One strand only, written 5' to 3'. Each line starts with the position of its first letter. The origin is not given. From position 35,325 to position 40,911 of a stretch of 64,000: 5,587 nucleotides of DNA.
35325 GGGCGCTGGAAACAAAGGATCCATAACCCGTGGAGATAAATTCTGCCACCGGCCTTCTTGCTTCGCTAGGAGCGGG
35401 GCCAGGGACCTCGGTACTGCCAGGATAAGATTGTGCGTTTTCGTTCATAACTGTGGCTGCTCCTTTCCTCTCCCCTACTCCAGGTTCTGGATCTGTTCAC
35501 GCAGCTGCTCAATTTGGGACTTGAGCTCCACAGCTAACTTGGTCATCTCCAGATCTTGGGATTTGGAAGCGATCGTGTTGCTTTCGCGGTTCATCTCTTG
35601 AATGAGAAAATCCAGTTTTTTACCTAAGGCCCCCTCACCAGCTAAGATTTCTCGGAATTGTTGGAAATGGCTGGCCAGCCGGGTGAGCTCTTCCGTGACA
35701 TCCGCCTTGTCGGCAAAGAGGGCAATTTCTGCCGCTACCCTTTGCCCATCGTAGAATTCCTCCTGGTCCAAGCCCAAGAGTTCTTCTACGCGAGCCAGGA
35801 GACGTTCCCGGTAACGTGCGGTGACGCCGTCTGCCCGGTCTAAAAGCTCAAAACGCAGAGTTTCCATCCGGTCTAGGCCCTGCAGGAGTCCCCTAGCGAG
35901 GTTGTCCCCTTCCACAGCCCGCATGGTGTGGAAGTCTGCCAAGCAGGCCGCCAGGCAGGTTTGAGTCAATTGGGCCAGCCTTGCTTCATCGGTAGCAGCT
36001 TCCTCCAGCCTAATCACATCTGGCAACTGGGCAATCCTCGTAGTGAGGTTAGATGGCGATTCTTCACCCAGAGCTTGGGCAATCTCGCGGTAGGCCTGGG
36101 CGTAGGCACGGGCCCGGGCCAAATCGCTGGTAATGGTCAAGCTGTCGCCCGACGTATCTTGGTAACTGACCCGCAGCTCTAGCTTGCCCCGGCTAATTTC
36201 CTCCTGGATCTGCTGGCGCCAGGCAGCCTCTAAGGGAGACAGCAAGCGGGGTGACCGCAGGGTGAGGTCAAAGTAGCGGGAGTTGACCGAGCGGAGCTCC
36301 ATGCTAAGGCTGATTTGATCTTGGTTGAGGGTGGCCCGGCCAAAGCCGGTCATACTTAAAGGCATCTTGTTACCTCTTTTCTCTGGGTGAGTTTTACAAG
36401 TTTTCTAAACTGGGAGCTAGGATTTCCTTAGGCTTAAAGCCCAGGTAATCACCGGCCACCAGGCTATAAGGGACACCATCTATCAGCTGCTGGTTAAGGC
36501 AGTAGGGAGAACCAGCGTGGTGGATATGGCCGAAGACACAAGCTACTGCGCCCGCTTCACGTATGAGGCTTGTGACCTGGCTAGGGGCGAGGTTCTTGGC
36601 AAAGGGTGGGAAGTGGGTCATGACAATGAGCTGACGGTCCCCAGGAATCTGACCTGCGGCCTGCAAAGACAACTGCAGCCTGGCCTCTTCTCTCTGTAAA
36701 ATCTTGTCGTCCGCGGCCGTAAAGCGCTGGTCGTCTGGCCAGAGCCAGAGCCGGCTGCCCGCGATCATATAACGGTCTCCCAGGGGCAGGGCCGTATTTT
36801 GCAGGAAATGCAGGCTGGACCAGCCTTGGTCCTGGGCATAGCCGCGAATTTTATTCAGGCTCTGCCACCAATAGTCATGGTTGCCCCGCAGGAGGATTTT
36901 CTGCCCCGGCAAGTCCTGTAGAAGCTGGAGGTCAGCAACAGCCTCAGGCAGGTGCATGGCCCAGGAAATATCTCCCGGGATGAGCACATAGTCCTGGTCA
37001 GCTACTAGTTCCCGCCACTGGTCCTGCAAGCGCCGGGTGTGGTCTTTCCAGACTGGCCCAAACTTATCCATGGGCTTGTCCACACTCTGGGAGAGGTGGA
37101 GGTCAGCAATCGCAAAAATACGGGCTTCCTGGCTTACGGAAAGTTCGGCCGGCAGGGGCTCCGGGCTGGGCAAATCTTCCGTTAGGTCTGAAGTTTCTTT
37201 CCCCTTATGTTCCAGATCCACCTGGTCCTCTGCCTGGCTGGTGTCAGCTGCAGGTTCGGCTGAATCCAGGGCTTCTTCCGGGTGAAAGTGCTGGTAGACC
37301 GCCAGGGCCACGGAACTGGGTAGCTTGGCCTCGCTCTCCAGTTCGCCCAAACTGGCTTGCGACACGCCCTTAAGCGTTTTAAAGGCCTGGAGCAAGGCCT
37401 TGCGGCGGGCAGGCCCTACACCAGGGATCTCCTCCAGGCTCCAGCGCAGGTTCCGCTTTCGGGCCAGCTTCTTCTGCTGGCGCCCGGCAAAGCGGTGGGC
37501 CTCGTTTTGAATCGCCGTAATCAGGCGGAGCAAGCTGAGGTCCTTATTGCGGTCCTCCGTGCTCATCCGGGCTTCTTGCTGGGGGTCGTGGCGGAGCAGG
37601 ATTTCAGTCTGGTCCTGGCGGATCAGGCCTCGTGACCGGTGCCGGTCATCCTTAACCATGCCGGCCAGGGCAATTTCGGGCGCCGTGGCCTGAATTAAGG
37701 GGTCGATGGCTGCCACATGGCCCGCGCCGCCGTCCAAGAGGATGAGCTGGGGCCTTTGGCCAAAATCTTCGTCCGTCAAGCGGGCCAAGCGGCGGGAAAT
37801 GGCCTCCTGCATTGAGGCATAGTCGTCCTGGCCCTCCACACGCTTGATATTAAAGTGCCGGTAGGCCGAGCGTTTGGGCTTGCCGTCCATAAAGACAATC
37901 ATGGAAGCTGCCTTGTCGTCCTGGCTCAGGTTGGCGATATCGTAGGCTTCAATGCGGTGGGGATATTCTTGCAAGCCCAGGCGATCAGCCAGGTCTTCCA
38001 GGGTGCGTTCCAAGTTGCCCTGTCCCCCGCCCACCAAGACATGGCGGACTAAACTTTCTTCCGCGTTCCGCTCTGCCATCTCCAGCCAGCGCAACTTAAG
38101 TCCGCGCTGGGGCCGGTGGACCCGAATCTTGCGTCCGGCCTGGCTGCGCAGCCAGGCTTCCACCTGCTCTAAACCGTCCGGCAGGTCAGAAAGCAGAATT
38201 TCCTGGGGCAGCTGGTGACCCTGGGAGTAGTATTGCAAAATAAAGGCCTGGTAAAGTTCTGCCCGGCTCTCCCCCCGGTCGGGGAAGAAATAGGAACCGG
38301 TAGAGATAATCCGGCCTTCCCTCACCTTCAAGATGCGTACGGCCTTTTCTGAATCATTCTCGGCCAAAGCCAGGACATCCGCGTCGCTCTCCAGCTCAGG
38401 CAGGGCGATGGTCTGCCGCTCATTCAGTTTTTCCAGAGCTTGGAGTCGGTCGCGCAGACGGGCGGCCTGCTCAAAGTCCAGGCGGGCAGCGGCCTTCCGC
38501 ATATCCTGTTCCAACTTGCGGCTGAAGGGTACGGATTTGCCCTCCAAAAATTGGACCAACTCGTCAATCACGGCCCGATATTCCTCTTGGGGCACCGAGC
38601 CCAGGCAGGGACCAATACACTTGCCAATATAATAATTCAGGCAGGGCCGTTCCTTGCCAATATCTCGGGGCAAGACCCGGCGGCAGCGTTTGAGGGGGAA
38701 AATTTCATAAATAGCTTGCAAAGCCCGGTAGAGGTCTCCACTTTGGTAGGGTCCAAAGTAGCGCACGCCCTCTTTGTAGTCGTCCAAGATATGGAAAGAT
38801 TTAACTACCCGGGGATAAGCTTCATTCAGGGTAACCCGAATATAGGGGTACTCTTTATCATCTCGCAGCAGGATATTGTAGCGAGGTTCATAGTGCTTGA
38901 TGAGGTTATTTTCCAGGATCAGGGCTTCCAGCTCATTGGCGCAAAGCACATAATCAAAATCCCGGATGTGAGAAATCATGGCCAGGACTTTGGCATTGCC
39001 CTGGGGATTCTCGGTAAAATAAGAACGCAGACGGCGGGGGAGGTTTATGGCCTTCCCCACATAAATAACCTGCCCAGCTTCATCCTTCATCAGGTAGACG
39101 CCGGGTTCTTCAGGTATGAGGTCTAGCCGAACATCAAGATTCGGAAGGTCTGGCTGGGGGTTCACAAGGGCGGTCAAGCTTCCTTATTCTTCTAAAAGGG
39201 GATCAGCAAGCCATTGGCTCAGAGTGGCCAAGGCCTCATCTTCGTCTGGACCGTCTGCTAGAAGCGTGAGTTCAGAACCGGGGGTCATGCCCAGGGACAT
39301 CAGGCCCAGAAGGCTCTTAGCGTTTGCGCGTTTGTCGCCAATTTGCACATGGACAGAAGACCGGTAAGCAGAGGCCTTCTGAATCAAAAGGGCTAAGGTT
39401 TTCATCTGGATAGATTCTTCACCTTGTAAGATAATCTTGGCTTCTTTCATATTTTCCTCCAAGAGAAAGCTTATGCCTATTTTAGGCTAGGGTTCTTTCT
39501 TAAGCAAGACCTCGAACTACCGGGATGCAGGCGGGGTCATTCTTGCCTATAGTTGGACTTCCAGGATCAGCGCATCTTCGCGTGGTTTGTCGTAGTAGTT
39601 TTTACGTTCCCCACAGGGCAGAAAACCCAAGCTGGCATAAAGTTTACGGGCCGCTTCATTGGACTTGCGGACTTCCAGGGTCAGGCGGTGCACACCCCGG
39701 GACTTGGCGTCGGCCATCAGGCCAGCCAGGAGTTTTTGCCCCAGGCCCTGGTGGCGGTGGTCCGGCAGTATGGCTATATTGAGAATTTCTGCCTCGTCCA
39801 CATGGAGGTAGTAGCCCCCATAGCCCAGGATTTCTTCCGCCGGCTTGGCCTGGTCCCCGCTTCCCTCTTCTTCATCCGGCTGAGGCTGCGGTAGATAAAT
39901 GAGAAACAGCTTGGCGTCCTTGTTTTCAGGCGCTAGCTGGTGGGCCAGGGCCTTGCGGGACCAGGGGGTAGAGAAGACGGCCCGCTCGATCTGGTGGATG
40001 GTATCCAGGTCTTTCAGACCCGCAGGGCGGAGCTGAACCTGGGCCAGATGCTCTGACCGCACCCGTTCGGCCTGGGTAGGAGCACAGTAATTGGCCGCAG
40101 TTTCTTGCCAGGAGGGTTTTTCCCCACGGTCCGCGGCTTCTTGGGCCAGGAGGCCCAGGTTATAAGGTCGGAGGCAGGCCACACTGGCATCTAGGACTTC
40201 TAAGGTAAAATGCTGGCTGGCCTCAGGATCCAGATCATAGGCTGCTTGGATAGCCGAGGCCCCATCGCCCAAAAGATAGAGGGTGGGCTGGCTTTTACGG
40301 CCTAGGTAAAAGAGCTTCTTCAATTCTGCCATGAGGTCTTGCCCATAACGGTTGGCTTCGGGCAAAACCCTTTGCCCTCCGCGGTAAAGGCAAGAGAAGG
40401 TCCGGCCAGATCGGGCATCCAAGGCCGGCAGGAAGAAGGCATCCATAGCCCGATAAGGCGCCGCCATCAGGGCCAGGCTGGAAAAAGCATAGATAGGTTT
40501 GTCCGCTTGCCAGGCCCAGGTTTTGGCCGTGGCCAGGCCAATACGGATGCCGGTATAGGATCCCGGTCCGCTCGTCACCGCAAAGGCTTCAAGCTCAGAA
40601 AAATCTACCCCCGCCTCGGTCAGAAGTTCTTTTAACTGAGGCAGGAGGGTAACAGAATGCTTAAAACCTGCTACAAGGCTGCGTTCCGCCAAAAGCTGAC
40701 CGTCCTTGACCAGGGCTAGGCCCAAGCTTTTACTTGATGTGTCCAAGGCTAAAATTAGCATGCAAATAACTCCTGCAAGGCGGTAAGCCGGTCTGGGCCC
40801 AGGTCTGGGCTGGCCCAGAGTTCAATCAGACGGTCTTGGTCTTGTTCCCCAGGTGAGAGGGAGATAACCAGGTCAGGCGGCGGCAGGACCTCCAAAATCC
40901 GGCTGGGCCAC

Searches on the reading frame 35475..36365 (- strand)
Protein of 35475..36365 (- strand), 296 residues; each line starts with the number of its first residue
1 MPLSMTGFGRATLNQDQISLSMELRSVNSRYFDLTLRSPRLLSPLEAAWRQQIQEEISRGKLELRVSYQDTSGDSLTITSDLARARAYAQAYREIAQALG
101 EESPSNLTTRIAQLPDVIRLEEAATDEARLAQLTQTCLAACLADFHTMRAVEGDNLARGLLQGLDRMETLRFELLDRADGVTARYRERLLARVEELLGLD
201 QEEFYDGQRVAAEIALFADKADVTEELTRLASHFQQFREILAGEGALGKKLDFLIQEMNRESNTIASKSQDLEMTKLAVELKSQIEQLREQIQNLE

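Call 60: search_protein_families(library=pfam, proteins=[window:35475-36365:-], max_evalue=0.001)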
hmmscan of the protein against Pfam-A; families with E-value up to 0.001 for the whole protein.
window:35475-36365:- (296 aa): 2 families
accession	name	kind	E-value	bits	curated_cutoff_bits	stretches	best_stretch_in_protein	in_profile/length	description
PF08340.16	YicC-like_C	-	5.6e-43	146.3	27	1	177-296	4-120/120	Endoribonuclease YicC-like, C-terminal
PF03755.18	YicC-like_N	-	5.1e-38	131.3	25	1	4-157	3-155/156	Endoribonuclease YicC-like, N-terminal region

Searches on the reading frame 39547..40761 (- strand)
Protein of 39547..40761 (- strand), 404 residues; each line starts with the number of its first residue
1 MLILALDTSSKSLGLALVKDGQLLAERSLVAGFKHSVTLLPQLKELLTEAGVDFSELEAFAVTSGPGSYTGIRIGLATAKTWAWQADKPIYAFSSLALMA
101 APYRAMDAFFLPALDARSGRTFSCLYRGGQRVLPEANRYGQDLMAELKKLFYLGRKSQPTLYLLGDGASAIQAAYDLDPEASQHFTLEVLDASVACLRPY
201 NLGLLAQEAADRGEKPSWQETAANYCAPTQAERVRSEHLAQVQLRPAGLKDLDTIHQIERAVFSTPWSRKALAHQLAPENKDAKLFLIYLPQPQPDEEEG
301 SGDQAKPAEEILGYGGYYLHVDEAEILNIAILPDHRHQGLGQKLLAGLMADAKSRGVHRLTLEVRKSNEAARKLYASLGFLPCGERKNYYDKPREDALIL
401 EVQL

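Call 60: search_protein_families(library=pfam, proteins=[window:39547-40761:-], max_evalue=0.001)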
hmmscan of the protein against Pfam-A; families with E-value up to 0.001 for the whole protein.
window:39547-40761:- (404 aa): 7 families
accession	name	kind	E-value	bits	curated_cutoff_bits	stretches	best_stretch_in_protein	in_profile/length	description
PF00814.31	TsaD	-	1.2e-21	78.1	24.8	1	32-157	26-157/264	tRNA N6-adenosine threonylcarbamoyltransferase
PF00583.31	Acetyltransf_1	-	6.2e-18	65.6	20.7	1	305-380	38-116/116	Acetyltransferase (GNAT) family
PF13508.13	Acetyltransf_7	-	3.1e-12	47.2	27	1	309-380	12-82/84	Acetyltransferase (GNAT) domain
PF13673.13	Acetyltransf_10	-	8.2e-09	36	23.6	1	309-386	40-113/128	Acetyltransferase (GNAT) domain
PF08445.16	FR47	-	2.3e-08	34.4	22.1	1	319-381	17-78/86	FR47-like protein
PF13302.13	Acetyltransf_3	-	2.3e-07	32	25.4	1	243-380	3-137/138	Acetyltransferase (GNAT) domain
PF13420.13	Acetyltransf_4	-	0.0007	20.1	24.3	0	308-392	57-146/155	Acetyltransferase (GNAT) domain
